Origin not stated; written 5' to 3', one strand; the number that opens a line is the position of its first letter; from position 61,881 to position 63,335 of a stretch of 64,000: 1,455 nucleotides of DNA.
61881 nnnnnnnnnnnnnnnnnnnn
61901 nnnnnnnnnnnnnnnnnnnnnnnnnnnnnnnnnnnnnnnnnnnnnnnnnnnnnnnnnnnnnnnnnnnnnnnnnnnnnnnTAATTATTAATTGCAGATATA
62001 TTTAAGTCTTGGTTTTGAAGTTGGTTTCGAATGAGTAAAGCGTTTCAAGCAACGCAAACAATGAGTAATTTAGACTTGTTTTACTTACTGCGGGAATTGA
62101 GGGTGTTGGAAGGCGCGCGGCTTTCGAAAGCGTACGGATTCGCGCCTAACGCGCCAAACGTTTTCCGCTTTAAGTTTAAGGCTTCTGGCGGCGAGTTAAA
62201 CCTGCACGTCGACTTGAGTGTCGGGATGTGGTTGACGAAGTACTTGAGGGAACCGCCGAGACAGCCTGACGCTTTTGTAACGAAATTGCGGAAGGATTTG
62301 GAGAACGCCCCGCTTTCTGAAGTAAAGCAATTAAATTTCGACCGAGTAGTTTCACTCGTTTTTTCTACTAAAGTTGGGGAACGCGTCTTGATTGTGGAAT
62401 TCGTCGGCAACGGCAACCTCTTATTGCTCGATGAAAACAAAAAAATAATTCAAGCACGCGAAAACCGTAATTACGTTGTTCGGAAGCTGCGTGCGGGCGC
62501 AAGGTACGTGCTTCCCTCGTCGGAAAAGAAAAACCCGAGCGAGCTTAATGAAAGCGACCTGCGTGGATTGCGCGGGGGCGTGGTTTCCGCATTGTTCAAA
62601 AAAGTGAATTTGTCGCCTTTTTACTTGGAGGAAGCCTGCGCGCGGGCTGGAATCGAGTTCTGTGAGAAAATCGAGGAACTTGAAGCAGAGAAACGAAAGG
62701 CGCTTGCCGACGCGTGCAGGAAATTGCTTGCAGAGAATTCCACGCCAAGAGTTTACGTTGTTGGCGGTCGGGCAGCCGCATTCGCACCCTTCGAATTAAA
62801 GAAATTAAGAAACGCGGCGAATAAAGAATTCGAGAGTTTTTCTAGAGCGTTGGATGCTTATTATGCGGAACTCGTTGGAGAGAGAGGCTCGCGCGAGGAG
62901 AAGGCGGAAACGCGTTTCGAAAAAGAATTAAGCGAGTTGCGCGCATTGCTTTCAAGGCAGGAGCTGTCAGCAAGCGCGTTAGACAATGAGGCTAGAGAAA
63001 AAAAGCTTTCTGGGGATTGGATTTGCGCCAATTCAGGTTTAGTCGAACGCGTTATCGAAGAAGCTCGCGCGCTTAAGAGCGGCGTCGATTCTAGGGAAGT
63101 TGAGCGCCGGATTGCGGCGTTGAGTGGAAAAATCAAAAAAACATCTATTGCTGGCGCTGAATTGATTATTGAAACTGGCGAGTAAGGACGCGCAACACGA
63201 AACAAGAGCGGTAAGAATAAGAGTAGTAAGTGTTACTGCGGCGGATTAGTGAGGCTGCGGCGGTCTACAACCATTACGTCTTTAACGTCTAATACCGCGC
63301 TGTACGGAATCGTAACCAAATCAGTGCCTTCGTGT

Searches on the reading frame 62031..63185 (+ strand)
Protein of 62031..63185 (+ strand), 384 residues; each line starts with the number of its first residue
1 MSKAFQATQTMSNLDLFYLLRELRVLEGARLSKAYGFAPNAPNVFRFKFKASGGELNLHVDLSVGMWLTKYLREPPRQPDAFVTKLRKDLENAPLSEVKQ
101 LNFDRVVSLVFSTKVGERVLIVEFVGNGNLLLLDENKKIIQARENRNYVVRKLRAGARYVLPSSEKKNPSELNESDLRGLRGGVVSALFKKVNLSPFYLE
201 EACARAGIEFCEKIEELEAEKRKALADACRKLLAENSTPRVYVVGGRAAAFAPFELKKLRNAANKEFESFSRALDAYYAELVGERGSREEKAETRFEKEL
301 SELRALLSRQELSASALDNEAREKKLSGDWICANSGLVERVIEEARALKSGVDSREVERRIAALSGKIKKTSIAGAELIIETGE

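Call 9: search_protein_families(library=pfam, proteins=[window:62031-63185:+], max_evalue=0.001)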
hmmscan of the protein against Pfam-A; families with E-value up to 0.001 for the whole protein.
window:62031-63185:+ (384 aa): 1 family
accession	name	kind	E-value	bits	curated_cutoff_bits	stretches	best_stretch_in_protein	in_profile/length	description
PF05833.16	NFACT_N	-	8.5e-44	150.5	31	1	15-341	4-353/456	NFACT N-terminal and middle domains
